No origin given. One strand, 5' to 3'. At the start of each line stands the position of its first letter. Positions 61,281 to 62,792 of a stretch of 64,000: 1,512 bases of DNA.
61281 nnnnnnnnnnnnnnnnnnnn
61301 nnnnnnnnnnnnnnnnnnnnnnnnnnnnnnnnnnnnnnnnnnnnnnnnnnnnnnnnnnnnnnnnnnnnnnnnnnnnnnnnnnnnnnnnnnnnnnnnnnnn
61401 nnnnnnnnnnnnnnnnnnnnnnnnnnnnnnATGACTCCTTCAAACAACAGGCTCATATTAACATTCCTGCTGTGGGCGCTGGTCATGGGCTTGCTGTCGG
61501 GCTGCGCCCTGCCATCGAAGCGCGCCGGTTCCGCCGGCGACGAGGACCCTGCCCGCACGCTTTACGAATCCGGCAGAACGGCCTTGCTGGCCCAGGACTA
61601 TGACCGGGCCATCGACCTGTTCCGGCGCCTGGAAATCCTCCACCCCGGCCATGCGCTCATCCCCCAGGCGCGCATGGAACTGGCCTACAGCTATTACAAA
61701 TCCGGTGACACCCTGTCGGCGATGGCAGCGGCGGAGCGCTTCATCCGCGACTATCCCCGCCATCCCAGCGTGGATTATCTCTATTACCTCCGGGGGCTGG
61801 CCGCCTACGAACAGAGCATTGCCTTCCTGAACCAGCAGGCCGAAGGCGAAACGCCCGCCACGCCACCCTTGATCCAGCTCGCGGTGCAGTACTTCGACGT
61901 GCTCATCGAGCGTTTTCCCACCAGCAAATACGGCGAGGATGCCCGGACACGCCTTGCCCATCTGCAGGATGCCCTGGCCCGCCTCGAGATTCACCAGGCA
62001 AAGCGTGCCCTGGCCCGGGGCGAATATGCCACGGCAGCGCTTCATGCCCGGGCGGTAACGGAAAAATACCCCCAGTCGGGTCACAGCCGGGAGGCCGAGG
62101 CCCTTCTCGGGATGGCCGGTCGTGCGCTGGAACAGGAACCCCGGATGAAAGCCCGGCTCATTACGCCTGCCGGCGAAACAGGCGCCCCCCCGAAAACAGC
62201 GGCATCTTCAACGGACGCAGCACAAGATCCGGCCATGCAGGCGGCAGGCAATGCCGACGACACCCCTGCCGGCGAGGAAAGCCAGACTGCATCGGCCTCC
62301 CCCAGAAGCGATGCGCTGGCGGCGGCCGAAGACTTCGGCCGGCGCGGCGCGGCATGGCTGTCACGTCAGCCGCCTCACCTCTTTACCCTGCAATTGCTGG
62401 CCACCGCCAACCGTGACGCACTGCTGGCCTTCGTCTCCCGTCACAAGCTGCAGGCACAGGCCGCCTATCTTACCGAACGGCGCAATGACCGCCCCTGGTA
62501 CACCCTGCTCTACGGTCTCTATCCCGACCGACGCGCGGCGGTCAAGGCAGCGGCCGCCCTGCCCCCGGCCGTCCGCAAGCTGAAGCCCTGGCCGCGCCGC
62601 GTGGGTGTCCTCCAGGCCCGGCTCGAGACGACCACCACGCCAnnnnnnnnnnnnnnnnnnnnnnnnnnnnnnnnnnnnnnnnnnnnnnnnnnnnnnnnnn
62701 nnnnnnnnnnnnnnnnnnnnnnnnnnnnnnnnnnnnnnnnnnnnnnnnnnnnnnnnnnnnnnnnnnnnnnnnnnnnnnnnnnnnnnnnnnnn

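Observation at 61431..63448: Tandem, translationally coupled BamD paralogs; the upstream one is a BamD-SPOR fusion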

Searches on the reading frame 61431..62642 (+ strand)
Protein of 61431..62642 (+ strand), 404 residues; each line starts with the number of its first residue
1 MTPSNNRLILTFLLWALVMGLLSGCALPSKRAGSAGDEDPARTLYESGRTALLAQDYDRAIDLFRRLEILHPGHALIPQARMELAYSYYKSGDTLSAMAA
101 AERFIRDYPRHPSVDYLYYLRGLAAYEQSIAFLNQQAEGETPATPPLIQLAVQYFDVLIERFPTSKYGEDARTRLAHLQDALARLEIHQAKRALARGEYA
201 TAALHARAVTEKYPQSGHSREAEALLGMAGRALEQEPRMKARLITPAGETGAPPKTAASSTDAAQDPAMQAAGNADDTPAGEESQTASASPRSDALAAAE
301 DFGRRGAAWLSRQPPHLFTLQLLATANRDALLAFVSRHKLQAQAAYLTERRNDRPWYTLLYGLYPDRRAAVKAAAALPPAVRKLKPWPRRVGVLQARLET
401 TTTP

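Call 3: search_protein_families(library=pfam, proteins=[window:61431-62642:+], max_evalue=0.1)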
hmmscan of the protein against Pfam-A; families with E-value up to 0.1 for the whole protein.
window:61431-62642:+ (404 aa): 10 families
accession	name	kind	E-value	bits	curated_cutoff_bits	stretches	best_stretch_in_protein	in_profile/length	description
PF13525.12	YfiO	-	5.5e-43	147.5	25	1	38-235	2-193/203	Outer membrane lipoprotein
PF13512.12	TPR_18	-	2.2e-27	96.4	21.9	1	38-175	7-145/145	Tetratricopeptide repeat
PF05036.18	SPOR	-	1.4e-11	44.9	21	1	317-389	4-75/76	SPOR domain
PF13174.12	TPR_6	-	1.3e-10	41.6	26.3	1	80-110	2-32/33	Tetratricopeptide repeat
PF13428.12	TPR_14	-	1.4e-05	25.8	23.5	1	78-116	1-39/44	Tetratricopeptide repeat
PF12895.13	ANAPC3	-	6.5e-05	23.6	27.2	1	78-119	23-63/82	Anaphase-promoting complex, cyclosome, subunit 3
PF07719.23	TPR_2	-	0.00027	21.3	27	1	41-73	1-33/34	Tetratricopeptide repeat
PF13432.12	TPR_16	-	0.00072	20.4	32.7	2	83-128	2-44/65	Tetratricopeptide repeat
PF14559.12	TPR_19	-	0.0024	18.6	25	1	51-117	1-64/68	Tetratricopeptide repeat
PF13371.12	TPR_9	-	0.0065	16.9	35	1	52-115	6-66/73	Tetratricopeptide repeat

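Call 6: search_protein_families(library=ncbifam, proteins=[window:61431-62642:+], max_evalue=0.01)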
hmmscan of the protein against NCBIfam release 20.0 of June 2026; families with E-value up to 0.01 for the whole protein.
window:61431-62642:+ (404 aa): 5 families
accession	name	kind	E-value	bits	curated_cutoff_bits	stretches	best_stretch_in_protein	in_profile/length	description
TIGR03302.1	OM_YfiO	subfamily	4.6e-50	170.3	81.4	1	11-236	3-219/239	outer membrane protein assembly factor BamD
NF008119.0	PRK10866.1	equivalog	3.5e-26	92.4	363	1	17-234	11-226/243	outer membrane protein assembly factor BamD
NF008153.0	PRK10905.1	equivalog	2.7e-14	53.2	256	1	251-398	276-423/424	cell division protein DamX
TIGR02795.1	tol_pal_ybgF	equivalog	7.6e-12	45.9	90.1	1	43-114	4-75/119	tol-pal system protein YbgF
TIGR02521.1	type_IV_pilW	equivalog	0.0095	15.5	154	0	39-111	133-202/234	type IV pilus biogenesis/stability protein PilW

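Call 8: search_solved_structures(query=window:61431-62642:+, max_evalue=0.01, show_alignments=2)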
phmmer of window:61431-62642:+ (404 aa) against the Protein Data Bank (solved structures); distinct sequences matched with E-value up to 0.01: 18.
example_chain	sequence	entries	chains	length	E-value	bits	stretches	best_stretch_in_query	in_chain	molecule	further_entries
9cmw_D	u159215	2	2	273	4e-34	121.8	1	16-241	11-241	Outer membrane protein assembly factor BamD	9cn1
9cn0_D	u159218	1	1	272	6.5e-32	114.5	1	20-241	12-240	Outer membrane protein assembly factor BamD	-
5waq_A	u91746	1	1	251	8.8e-32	114.1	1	42-241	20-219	Outer membrane protein assembly factor BamD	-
9pxg_D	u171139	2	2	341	9.7e-28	100.7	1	15-229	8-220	Outer membrane protein assembly factor BamD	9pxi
8adg_D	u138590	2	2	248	8.8e-23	84.4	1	13-238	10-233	Outer membrane protein assembly factor BamD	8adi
5d0o_D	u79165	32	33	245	9.9e-23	84.3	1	16-238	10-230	Outer membrane protein assembly factor BamD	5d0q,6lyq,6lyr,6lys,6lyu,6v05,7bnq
3tgo_A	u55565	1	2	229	5.1e-22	81.9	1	38-238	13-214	UPF0169 lipoprotein yfiO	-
28jl_D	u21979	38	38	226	5.8e-22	81.7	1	38-238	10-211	Outer membrane protein assembly factor BamD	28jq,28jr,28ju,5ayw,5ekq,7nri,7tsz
8spr_D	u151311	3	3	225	6.1e-22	81.7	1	38-238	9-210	Outer membrane protein assembly factor BamD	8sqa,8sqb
3q5m_A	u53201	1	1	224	6.9e-22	81.5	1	38-238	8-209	UPF0169 lipoprotein yfiO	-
2yhc_A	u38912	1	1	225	8.1e-22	81.3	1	39-238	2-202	UPF0169 LIPOPROTEIN YFIO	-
5ljo_D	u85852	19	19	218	8.4e-22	81.2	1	38-238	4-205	Outer membrane protein assembly factor BamD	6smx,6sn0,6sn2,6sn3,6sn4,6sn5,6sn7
2lfv_A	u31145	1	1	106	6.1e-11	45.5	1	309-398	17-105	Protein damX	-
3qky_A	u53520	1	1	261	3.8e-09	39.6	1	55-227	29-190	Outer membrane assembly lipoprotein YfiO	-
5efr_A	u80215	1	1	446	1.2e-08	37.9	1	54-227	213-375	BamA-BamD fusion Protein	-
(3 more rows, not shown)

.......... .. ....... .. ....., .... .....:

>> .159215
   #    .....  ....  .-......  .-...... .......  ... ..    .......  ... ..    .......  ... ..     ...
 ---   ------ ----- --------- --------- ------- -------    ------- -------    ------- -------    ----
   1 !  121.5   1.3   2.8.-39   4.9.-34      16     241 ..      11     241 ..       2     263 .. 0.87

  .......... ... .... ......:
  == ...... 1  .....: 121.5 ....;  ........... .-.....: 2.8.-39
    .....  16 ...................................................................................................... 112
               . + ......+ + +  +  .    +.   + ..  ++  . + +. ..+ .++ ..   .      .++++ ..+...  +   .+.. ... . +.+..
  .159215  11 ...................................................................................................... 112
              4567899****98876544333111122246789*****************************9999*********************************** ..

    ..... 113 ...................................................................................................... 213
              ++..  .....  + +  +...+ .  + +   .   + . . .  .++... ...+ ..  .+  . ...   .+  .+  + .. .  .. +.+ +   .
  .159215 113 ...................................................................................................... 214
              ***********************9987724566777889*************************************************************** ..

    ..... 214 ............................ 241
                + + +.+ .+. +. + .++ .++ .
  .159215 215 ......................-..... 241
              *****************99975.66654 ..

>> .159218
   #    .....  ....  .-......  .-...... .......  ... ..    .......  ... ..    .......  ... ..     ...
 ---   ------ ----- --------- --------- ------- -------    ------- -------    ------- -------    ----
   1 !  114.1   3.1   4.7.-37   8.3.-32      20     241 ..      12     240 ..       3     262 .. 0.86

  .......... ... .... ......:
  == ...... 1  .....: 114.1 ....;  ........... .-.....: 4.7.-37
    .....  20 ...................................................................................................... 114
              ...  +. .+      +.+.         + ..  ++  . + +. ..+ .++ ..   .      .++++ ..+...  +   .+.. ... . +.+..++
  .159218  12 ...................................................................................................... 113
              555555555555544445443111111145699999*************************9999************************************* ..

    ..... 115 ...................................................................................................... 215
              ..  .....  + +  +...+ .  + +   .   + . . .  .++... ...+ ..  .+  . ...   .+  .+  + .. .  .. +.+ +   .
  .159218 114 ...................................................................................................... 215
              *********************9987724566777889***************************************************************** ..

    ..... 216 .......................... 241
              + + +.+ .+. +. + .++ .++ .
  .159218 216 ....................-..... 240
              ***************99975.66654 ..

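Call 9: find_homologous_proteins(query=window:61431-62642:+, max_evalue=1e-10)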
Query window:61431-62642:+ (404 aa): 22 proteins with E <= 1e-10 among 8000 candidates.
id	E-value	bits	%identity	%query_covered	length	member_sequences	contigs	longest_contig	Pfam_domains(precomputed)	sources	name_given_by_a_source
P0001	3.0e-246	835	100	96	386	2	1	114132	PF05036.19,PF13525.13,PF13428.13,PF13512.13,PF13174.13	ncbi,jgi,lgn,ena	-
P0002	5.2e-212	722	88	96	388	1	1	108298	PF05036.19,PF13525.13,PF13432.13,PF07719.24,PF13512.13,PF13174.13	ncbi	-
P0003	4.2e-139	482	62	98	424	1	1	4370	PF05036.19,PF13525.13,PF13428.13,PF13512.13,PF13174.13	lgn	-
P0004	6.2e-117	409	56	99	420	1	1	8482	PF05036.19,PF13525.13,PF13432.13,PF13512.13,PF13174.13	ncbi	-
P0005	1.3e-116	408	54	99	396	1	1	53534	PF05036.19,PF13525.13,PF13432.13,PF13512.13,PF13174.13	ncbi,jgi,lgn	-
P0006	4.4e-111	390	56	96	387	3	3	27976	PF05036.19,PF13525.13,PF13432.13,PF13428.13,PF13512.13,PF13174.13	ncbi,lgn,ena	-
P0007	4.7e-105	370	52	93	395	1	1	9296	PF05036.19,PF13525.13,PF13512.13,PF13174.13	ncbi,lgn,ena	-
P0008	5.4e-104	367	51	92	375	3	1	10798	PF05036.19,PF13525.13,PF13512.13,PF13174.13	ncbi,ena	-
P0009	7.6e-102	360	52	93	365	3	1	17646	PF05036.19,PF13525.13,PF13512.13,PF13174.13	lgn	-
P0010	2.4e-90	322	43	97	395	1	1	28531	PF05036.19,PF13525.13,PF13432.13,PF13428.13,PF13512.13,PF13174.13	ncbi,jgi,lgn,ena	-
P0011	3.2e-88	315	42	96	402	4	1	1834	PF05036.19,PF13525.13,PF13428.13,PF13512.13,PF13174.13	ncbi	-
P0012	1.3e-71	260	41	89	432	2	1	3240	PF13525.13,PF13512.13,PF13174.13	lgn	-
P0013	3.7e-71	259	43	89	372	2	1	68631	PF05036.19,PF13525.13,PF13512.13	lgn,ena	-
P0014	4.4e-68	248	45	88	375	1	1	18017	PF05036.19,PF13525.13,PF13432.13,PF13512.13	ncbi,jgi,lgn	-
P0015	3.4e-62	229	36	94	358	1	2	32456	PF05036.19,PF13525.13,PF13428.13,PF13512.13,PF13174.13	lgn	-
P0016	8.7e-62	228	35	95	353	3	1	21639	PF05036.19,PF13525.13,PF13428.13,PF13512.13,PF13174.13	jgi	jgi:outer membrane protein assembly factor BamD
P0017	8.9e-34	136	40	55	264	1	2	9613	PF13525.13,PF13428.13,PF13512.13,PF13174.13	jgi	jgi:outer membrane protein assembly factor BamD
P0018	3.8e-31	127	36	56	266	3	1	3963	PF13525.13,PF13428.13,PF13512.13,PF13174.13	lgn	-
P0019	6.0e-28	116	36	48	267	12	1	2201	PF13525.13,PF13432.13,PF13428.13,PF13512.13,PF13174.13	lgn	-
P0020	1.8e-26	111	32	56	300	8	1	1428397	PF13525.13,PF13512.13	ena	-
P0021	2.2e-24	105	32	52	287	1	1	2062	PF13525.13,PF13432.13,PF13512.13,PF13174.13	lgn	-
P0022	5.3e-17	80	30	48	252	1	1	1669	PF13525.13,PF13512.13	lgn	-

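Call 12: find_encoding_contigs(protein=P0001, flank=6000, max_places=3)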
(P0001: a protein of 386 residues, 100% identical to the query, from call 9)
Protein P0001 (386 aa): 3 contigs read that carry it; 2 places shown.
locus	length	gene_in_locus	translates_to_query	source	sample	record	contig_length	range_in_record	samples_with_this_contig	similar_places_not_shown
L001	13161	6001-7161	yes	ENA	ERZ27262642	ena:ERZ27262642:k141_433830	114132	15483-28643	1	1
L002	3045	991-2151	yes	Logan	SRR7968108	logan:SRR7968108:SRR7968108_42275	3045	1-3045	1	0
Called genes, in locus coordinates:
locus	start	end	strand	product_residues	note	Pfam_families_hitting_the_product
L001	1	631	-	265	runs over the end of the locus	PF00487:FA_desaturase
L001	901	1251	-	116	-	PF00515:TPR_1 (faint), PF07719:TPR_2 (faint)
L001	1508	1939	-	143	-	PF12158:DUF3592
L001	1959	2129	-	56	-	PF01327:Pep_deformylase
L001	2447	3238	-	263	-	PF02535:Zip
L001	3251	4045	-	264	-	-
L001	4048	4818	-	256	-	PF02578:Cu-oxidase_4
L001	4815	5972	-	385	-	PF01479:S4 (weak), PF00849:PseudoU_synth_2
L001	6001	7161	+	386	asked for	PF13174:TPR_6 (faint), PF13428:TPR_14 (faint), PF13512:TPR_18, PF13525:YfiO, PF05036:SPOR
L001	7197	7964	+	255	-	PF09976:TPR_21 (faint), PF13174:TPR_6 (faint), PF13512:TPR_18, PF13525:YfiO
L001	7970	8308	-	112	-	PF00543:P-II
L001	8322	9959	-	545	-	PF00795:CN_hydrolase, PF02540:NAD_synthase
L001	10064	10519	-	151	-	PF00436:SSB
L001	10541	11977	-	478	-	PF00083:Sugar_tr (weak), PF07690:MFS_1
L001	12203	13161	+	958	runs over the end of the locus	PF00005:ABC_tran (faint), PF02463:SMC_N (faint), PF03193:RsgA_GTPase (faint), PF13191:AAA_16 (faint), PF13304:AAA_21 (faint), PF13476:AAA_23 (faint), PF17760:UvrA_inter, PF17755:UvrA_DNA-bind, +2 more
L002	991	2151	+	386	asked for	PF13174:TPR_6 (faint), PF13428:TPR_14 (faint), PF13512:TPR_18, PF13525:YfiO, PF05036:SPOR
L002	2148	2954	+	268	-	PF09976:TPR_21 (faint), PF13174:TPR_6 (faint), PF13512:TPR_18, PF13525:YfiO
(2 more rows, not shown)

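Call 13: find_encoding_contigs(protein=P0002, flank=5000, max_places=2)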
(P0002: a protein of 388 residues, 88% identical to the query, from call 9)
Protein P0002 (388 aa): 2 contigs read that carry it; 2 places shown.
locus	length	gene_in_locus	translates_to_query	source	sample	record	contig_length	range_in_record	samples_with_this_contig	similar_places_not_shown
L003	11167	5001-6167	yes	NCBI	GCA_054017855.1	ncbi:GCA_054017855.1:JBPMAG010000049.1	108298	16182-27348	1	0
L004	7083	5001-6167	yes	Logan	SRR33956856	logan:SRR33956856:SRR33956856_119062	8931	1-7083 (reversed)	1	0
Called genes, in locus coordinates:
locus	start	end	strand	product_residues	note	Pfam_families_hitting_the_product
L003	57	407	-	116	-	PF00515:TPR_1 (faint), PF07719:TPR_2 (faint), PF13432:TPR_16 (weak)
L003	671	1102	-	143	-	PF12158:DUF3592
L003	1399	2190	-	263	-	PF02535:Zip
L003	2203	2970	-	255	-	-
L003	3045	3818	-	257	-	PF02578:Cu-oxidase_4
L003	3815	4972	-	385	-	PF01479:S4 (weak), PF00849:PseudoU_synth_2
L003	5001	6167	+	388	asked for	PF07719:TPR_2 (faint), PF13174:TPR_6 (faint), PF13512:TPR_18, PF13525:YfiO, PF13432:TPR_16 (weak), PF05036:SPOR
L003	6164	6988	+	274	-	PF09976:TPR_21 (weak), PF13512:TPR_18, PF13525:YfiO, PF13174:TPR_6 (faint), PF13428:TPR_14 (faint)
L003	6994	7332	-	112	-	PF00543:P-II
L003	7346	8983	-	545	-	PF00795:CN_hydrolase, PF02540:NAD_synthase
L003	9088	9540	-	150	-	PF00436:SSB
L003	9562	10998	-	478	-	PF00083:Sugar_tr (weak), PF07690:MFS_1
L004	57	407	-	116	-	PF00515:TPR_1 (faint), PF07719:TPR_2 (faint), PF13432:TPR_16 (weak)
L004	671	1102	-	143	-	PF12158:DUF3592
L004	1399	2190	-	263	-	PF02535:Zip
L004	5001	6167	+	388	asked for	PF07719:TPR_2 (faint), PF13174:TPR_6 (faint), PF13512:TPR_18, PF13525:YfiO, PF13432:TPR_16 (weak), PF05036:SPOR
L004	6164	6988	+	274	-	PF09976:TPR_21 (weak), PF13512:TPR_18, PF13525:YfiO, PF13174:TPR_6 (faint), PF13428:TPR_14 (faint)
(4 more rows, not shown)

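Call 14: find_encoding_contigs(protein=P0005, flank=5000, max_places=2)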
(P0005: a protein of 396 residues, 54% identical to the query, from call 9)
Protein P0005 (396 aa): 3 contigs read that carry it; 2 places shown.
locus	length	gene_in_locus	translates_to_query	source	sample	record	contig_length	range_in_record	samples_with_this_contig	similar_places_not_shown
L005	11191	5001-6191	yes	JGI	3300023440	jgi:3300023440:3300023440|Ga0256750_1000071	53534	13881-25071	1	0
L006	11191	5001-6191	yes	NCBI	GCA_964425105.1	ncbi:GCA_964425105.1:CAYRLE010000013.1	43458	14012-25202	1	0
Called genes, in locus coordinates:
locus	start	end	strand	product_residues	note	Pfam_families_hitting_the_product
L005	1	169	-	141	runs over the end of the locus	PF12158:DUF3592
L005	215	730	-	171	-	PF01327:Pep_deformylase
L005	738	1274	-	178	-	PF13291:ACT_4 (faint), PF13840:ACT_7 (faint), PF13740:ACT_6, PF01842:ACT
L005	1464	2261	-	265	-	PF02535:Zip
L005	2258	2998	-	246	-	-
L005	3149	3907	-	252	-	PF02578:Cu-oxidase_4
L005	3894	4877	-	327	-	PF01479:S4, PF00849:PseudoU_synth_2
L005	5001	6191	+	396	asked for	PF13512:TPR_18, PF13525:YfiO, PF13174:TPR_6 (faint), PF13432:TPR_16 (weak), PF05036:SPOR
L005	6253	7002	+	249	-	PF09976:TPR_21 (faint), PF13432:TPR_16 (faint), PF13512:TPR_18, PF13174:TPR_6 (faint), PF13428:TPR_14 (faint), PF13525:YfiO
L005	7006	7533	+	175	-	PF14512:TM1586_NiRdase (faint), PF00881:Nitroreductase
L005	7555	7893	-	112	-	PF00543:P-II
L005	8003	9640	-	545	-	PF00795:CN_hydrolase, PF02540:NAD_synthase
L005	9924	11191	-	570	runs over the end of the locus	PF00072:Response_reg, PF00990:GGDEF, PF00563:EAL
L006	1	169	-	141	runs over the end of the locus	PF12158:DUF3592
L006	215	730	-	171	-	PF01327:Pep_deformylase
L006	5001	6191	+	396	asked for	PF13512:TPR_18, PF13525:YfiO, PF13174:TPR_6 (faint), PF13432:TPR_16 (weak), PF05036:SPOR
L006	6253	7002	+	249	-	PF09976:TPR_21 (faint), PF13432:TPR_16 (faint), PF13512:TPR_18, PF13174:TPR_6 (faint), PF13428:TPR_14 (faint), PF13525:YfiO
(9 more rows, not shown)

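Call 15: find_encoding_contigs(protein=P0010, flank=5000, max_places=2)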
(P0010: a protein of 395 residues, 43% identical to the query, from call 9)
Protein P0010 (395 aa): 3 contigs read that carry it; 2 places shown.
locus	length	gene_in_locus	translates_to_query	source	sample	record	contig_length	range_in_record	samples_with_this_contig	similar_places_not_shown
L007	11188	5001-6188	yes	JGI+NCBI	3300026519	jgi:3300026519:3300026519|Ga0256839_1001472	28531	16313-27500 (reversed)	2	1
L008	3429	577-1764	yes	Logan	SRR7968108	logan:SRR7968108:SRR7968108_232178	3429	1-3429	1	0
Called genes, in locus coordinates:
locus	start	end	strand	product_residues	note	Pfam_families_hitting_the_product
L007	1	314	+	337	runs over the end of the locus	PF13495:Phage_int_SAM_4, PF00589:Phage_integrase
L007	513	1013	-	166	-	PF01327:Pep_deformylase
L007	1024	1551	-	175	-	PF13840:ACT_7 (faint), PF13291:ACT_4 (faint), PF13740:ACT_6, PF01842:ACT, PF13740:ACT_6 (weak)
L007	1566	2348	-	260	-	PF02535:Zip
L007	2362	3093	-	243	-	-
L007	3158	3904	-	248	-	PF02578:Cu-oxidase_4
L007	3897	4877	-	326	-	PF01479:S4, PF00849:PseudoU_synth_2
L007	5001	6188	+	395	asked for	PF13174:TPR_6 (faint), PF13428:TPR_14 (faint), PF13512:TPR_18, PF13525:YfiO, PF13432:TPR_16, PF05036:SPOR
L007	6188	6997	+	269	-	PF09976:TPR_21 (faint), PF13512:TPR_18, PF13174:TPR_6 (faint), PF13428:TPR_14 (faint), PF13525:YfiO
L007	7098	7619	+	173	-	PF14512:TM1586_NiRdase (faint), PF00881:Nitroreductase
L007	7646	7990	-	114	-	PF00543:P-II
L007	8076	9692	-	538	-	PF00795:CN_hydrolase, PF02540:NAD_synthase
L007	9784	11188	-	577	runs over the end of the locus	PF00072:Response_reg (weak), PF00990:GGDEF, PF00563:EAL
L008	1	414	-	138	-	?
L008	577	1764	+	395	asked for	PF13174:TPR_6 (faint), PF13428:TPR_14 (faint), PF13512:TPR_18, PF13525:YfiO, PF13432:TPR_16, PF05036:SPOR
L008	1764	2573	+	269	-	PF09976:TPR_21 (faint), PF13512:TPR_18, PF13174:TPR_6 (faint), PF13428:TPR_14 (faint), PF13525:YfiO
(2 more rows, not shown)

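Call 16: find_encoding_contigs(protein=P0013, flank=5000, max_places=2)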
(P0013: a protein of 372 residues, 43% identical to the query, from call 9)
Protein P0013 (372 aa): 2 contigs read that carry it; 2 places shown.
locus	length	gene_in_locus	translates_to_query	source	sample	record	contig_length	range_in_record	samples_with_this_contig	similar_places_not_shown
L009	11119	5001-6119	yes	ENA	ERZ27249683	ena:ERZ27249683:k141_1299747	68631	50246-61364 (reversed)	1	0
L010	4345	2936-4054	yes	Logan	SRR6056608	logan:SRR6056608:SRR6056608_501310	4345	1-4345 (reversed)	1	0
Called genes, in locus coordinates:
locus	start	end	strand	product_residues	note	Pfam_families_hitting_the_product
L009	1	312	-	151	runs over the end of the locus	PF02639:DUF188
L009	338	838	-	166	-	PF01327:Pep_deformylase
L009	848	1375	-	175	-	PF13291:ACT_4 (faint), PF13740:ACT_6, PF13840:ACT_7 (faint), PF22629:ACT_AHAS_ss (faint), PF01842:ACT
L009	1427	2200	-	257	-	PF02535:Zip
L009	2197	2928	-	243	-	-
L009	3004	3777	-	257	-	PF02578:Cu-oxidase_4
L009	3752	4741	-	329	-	PF01479:S4, PF00849:PseudoU_synth_2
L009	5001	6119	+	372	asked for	PF13512:TPR_18, PF13525:YfiO, PF05036:SPOR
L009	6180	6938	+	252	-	PF13174:TPR_6 (faint), PF13512:TPR_18, PF13525:YfiO, PF13428:TPR_14 (faint)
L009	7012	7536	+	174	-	PF14512:TM1586_NiRdase (faint), PF00881:Nitroreductase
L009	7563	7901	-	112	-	PF00543:P-II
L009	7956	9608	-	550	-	PF00795:CN_hydrolase, PF02540:NAD_synthase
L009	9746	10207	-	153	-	PF00436:SSB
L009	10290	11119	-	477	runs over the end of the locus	PF00083:Sugar_tr (weak), PF07690:MFS_1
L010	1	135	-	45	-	?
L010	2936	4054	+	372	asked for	PF13512:TPR_18, PF13525:YfiO, PF05036:SPOR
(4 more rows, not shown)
